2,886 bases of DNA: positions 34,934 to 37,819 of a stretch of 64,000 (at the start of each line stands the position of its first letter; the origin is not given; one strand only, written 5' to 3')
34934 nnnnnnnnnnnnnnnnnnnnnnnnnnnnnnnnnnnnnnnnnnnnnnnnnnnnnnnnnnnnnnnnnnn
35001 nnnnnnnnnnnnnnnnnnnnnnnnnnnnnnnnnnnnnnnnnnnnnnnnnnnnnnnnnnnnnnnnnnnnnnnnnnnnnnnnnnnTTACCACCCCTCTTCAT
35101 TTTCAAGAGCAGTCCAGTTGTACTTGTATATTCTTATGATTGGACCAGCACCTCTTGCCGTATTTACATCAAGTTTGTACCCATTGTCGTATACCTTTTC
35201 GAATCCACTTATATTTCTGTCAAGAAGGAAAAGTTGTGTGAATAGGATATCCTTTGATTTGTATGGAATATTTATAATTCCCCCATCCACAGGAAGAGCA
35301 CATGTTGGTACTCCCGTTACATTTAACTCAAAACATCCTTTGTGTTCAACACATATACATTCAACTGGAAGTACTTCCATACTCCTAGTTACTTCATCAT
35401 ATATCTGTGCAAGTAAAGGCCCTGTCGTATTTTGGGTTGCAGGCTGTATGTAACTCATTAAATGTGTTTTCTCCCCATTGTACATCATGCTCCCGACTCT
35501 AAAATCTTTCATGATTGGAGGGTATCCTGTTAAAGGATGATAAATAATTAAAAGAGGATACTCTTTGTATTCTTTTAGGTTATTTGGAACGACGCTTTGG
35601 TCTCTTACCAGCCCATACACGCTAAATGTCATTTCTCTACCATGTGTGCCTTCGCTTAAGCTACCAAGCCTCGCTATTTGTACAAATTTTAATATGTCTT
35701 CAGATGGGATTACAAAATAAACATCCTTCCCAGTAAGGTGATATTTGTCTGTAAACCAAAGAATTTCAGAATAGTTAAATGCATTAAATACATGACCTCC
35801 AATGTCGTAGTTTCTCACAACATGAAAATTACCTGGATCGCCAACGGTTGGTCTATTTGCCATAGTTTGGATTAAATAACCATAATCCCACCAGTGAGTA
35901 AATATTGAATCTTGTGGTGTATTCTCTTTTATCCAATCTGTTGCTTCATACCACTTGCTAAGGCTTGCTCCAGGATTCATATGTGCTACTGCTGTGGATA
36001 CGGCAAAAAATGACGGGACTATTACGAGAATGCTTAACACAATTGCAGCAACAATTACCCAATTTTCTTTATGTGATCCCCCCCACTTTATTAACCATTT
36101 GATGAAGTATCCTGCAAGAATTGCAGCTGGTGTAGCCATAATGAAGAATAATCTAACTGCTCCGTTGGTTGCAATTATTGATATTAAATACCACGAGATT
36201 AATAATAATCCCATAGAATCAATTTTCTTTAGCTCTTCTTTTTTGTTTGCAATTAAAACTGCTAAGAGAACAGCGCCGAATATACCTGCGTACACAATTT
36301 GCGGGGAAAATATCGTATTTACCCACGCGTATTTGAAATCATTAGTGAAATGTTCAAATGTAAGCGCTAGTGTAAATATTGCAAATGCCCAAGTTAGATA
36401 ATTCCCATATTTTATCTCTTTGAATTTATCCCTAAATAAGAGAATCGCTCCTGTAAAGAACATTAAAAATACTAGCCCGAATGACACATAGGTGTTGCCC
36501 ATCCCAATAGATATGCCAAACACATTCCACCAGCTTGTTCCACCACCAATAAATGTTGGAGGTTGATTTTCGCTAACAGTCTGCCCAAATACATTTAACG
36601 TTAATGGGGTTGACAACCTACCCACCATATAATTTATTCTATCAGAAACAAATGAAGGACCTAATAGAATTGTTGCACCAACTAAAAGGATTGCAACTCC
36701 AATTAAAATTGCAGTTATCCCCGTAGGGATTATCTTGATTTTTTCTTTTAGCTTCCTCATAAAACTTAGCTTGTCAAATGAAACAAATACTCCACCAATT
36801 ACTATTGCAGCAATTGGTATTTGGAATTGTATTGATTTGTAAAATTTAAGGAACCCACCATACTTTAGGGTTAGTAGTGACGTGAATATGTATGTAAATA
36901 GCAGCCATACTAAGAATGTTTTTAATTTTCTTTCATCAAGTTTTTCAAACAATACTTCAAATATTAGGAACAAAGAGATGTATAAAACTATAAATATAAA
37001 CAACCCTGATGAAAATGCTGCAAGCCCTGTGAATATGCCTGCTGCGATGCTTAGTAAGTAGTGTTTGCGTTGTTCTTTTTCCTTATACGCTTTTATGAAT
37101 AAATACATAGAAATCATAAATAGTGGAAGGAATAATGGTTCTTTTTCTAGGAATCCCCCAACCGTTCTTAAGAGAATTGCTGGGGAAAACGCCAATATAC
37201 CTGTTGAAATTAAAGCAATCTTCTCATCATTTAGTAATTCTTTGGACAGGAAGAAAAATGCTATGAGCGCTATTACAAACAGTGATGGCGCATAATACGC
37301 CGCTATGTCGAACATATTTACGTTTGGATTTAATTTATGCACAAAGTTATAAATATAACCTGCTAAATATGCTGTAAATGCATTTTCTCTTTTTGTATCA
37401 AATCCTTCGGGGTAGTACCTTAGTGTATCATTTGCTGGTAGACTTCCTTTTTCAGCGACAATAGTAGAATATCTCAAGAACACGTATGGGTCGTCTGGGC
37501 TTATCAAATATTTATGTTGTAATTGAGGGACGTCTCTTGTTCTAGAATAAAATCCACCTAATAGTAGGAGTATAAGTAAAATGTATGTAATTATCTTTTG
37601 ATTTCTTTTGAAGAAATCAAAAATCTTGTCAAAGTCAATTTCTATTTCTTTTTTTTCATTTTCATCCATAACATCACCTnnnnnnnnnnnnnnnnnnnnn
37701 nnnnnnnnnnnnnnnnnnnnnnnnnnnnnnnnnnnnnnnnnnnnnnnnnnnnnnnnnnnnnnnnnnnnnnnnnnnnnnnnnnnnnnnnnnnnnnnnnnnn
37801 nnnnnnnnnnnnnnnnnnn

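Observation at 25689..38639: Compact N-glycosylation (agl) cluster with pyruvyl transferase and two small membrane proteins; matches the heavily sequon-decorated protease at the window start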

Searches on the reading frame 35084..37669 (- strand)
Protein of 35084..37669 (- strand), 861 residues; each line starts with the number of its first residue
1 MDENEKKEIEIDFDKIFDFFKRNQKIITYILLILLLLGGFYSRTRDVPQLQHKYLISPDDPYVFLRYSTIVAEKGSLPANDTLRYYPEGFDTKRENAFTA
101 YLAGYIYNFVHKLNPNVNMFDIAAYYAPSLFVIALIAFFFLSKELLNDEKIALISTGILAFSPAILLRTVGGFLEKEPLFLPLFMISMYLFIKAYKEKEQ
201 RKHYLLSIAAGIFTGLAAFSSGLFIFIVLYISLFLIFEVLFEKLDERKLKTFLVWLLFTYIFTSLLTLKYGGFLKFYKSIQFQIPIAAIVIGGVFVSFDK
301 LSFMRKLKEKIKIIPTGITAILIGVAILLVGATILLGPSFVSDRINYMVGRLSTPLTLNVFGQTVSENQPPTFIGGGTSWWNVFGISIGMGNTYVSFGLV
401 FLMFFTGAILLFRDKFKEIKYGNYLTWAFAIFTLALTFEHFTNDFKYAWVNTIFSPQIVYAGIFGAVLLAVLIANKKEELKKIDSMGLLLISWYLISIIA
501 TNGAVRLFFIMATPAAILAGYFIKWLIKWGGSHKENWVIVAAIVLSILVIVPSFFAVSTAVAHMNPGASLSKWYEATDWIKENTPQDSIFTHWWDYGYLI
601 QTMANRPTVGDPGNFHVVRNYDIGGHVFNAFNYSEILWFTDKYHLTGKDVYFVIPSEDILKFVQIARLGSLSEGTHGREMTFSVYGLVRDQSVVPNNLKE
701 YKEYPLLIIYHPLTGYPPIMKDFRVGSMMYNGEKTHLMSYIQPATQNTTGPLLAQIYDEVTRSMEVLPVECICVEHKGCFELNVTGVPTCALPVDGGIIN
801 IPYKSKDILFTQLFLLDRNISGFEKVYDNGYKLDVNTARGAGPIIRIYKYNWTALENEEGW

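Call 4: search_protein_families(library=pfam, proteins=[window:35084-37669:-], max_evalue=0.01)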
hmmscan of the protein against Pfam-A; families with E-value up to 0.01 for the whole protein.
window:35084-37669:- (861 aa): 3 families
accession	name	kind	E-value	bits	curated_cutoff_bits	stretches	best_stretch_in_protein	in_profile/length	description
PF02516.20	STT3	-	1.2e-15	58.4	24.5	1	55-306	28-272/405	Oligosaccharyl transferase STT3, N-terminal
PF21436.2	STT3-PglB_core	-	0.00023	22.1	23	1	590-623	5-38/131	STT3/PglB/AglB core domain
PF20604.3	DUF6798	-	0.0067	16.6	26.9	0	572-590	2-20/61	Domain of unknown function (DUF6798)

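Call 10: find_encoding_contigs(protein=window:35084-37669:-, flank=10000, max_places=6)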
Protein window:35084-37669:- (861 aa): no gene with exactly this product is on record in the collection.

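Call 33: find_related_loci(query=A1, collection=genome_contigs, flank=10000)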
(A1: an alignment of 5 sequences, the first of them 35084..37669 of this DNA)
Query A1 (861 aa) in genome_contigs; peptide patterns used: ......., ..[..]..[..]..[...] (x = any residue, [..] = any of these).
600 stretches matched a pattern (row limit reached: there are more); 593 encode a relative of the query (tblastn E <= 1e-3); the best 80 are kept; 80 distinct loci.
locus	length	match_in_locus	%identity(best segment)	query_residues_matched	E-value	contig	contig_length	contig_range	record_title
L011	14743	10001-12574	60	1-861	0e+0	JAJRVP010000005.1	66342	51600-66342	MAG: archaeon isolate Dive96_bin10.467 k141_1590770, whole genome shotgun sequence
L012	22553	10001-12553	31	1-852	4e-111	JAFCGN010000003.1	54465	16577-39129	Candidatus Parvarchaeota archaeon isolate Meg22_810_Bin_165 Meg22_810_Bin_165_scaffold_938, whole genome shotgun sequenc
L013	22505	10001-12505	30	2-856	1e-104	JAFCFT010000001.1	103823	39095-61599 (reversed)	Candidatus Parvarchaeota archaeon isolate Meg22_1618_Bin_99 Meg22_1618_Bin_99_scaffold_105, whole genome shotgun sequenc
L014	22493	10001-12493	31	19-856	3e-104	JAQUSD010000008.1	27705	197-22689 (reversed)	MAG: Candidatus Nanoarchaeia archaeon isolate STD1_89 NODE_3540_length_27705_cov_3.871310_Sandtown_D1, whole genome shot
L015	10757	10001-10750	66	2-251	1e-99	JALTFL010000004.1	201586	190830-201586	MAG: Nanobdellati archaeon isolate S014_metabat2_scaf2bin.107 S014_NODE_2_length_201586_cov_24.205655, whole genome shot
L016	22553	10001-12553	30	5-854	2e-97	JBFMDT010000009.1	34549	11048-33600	MAG: Nanoarchaeota archaeon isolate MAG226 MAG226_10, whole genome shotgun sequence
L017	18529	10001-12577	29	2-856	6e-94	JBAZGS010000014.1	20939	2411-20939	MAG: Candidatus Nanoarchaeia archaeon isolate SO_2017_LW3_51 NODE_6646_length_20939_cov_5.143811_LW162_2017, whole genom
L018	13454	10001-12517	29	2-856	8e-94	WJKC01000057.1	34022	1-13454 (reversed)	MAG: archaeon isolate Bin_444 k141_4722216, whole genome shotgun sequence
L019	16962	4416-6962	30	1-861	6e-91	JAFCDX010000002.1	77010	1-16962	Candidatus Woesearchaeota archaeon isolate Meg22_1012_Bin_171 Meg22_1012_Bin_171_scaffold_367, whole genome shotgun sequ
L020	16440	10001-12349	29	39-852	4e-88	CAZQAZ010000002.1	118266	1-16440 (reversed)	MAG TPA_asm: Candidatus Woesearchaeota archaeon isolate SRP141559_co1_251 genome assembly, contig: NODE_21_length_118266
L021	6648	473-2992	29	14-849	3e-87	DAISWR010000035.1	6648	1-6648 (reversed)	MAG TPA_asm: Nanoarchaeota archaeon isolate CTOTU2753 NODE_4120_length_6648_cov_7.105718, whole genome shotgun sequence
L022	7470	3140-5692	29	1-854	6e-87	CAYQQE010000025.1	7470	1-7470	MAG TPA_asm: Candidatus Woesearchaeota archaeon isolate SRP062349_co2_82 genome assembly, contig: NODE_5461_length_7470_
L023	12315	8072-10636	29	2-844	1e-85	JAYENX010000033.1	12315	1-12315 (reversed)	MAG: Nanoarchaeota archaeon isolate MAG044 MAG044_33, whole genome shotgun sequence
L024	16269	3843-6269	29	2-829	6e-85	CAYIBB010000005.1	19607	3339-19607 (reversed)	MAG TPA_asm: Candidatus Woesearchaeota archaeon isolate ERP119705_co1_674 genome assembly, contig: NODE_3058_length_1960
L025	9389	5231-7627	28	29-844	8e-85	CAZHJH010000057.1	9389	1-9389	MAG TPA_asm: uncultured Methanosarcinales archaeon isolate SRP050083_co7_604 genome assembly, contig: NODE_6836_length_9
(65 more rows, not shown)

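Call 47: search_solved_structures(query=window:35084-37669:-, max_evalue=0.01)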
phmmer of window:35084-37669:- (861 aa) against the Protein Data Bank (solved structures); distinct sequences matched with E-value up to 0.01: 11.
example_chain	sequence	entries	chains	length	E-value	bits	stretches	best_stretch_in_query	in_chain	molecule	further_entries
6ftj_5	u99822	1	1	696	5.3e-14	54.7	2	573-681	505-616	Dolichyl-diphosphooligosaccharide--protein glycosyltransferase subunit STT3A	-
6ftg_5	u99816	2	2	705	5.6e-14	54.6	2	573-681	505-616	Dolichyl-diphosphooligosaccharide--protein glycosyltransferase subunit STT3A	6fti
6s7o_A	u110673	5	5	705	1.1e-13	53.7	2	573-681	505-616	Dolichyl-diphosphooligosaccharide--protein glycosyltransferase subunit STT3A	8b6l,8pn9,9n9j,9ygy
6s7t_A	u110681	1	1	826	1.7e-13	53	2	24-332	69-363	Dolichyl-diphosphooligosaccharide--protein glycosyltransferase subunit STT3B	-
8i9p_Lh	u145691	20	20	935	4e-13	51.8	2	570-618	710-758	dolichyl-diphosphooligosaccharide--protein glycotransferase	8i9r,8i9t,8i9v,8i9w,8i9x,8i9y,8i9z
6c26_A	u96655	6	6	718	3.6e-09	38.7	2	568-617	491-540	Dolichyl-diphosphooligosaccharide--protein glycosyltransferase subunit STT3 | Dolichyl-diphosphooligosaccharide--protein glycotransferase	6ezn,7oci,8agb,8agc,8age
5aza_A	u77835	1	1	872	2.4e-06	29.3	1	568-668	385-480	Maltose-binding periplasmic protein,Oligosaccharyl transferase stt3 subunit related protei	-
2zag_A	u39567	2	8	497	2.7e-06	29.2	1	569-669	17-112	Oligosaccharyl transferase stt3 subunit related protein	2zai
2lgz_A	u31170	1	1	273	6.6e-05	24.6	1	569-616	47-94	Dolichyl-diphosphooligosaccharide--protein glycosyltransferase subunit STT3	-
3vu1_A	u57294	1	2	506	9.3e-05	24.1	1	565-670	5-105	Putative uncharacterized protein PH0242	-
3wov_A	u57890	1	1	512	0.0011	20.5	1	571-670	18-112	Oligosaccharyl transferase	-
